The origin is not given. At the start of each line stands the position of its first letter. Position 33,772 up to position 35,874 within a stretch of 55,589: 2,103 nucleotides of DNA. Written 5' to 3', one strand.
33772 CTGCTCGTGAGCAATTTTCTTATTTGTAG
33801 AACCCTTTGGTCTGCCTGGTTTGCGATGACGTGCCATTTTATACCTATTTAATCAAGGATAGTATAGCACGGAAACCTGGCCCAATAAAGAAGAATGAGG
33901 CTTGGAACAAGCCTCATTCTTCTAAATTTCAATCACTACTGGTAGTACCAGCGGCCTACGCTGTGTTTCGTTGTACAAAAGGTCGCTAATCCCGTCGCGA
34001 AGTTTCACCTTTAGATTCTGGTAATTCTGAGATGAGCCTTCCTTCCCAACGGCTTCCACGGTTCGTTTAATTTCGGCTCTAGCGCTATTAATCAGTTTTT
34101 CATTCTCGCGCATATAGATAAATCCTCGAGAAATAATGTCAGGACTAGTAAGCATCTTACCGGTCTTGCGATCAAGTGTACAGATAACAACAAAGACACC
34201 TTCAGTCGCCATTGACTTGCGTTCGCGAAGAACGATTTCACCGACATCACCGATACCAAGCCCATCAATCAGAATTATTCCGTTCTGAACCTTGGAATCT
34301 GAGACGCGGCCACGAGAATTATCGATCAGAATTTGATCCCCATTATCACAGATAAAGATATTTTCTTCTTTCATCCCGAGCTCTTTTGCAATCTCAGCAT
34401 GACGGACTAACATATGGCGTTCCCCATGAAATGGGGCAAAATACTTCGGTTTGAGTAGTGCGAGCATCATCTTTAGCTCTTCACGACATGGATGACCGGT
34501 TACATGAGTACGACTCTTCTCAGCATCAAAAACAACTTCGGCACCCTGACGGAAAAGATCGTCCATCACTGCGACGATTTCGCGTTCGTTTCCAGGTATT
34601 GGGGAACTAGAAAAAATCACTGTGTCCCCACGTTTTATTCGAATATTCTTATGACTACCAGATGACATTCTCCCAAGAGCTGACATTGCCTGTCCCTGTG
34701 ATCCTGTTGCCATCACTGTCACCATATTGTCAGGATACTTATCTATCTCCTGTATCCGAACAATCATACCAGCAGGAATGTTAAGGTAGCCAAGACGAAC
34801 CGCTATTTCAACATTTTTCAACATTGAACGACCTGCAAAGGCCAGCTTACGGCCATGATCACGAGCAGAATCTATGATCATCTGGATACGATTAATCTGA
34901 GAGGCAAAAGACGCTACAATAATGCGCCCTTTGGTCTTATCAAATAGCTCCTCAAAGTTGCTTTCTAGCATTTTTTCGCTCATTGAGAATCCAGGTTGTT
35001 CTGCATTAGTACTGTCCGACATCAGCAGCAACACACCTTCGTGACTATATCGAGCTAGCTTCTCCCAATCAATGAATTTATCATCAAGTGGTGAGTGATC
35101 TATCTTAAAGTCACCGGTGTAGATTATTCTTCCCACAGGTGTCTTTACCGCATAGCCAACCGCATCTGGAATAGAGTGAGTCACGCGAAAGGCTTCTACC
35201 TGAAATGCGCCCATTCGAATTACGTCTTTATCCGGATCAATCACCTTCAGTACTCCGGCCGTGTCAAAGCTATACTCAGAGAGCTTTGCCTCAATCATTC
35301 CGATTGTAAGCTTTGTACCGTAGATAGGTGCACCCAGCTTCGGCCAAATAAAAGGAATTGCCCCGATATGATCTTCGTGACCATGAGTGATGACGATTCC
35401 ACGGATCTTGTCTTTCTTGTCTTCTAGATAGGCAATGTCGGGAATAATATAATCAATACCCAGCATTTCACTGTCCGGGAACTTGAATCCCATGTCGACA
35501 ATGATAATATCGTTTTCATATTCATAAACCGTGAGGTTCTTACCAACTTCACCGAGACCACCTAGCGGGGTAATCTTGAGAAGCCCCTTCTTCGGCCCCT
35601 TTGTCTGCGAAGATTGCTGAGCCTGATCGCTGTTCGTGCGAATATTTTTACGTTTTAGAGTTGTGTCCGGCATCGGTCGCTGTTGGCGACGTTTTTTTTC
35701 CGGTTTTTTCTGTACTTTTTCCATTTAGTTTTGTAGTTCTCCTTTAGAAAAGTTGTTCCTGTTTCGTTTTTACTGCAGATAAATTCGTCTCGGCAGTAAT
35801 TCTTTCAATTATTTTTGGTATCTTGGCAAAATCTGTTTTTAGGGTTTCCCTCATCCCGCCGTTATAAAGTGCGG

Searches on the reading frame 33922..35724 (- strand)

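Call 49: search_protein_families(library=ncbifam, proteins=[window:33922-35724:-], max_evalue=1e-10)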
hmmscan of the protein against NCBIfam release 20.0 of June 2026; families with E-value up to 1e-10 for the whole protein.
window:33922-35724:- (600 aa): 3 families
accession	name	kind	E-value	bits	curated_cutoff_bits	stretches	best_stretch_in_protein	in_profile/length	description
NF047419.1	RNase_J1_RnjA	exception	4.1e-204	679.3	820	1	50-599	3-548/549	ribonuclease J1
TIGR00649.1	MG423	subfamily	3.1e-185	616.7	400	1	49-597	1-545/546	RNase J family beta-CASP ribonuclease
TIGR03675.1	arCOG00543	equivalog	3.9e-13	48.5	580.2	1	40-144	166-267/631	beta-CASP ribonuclease aCPSF1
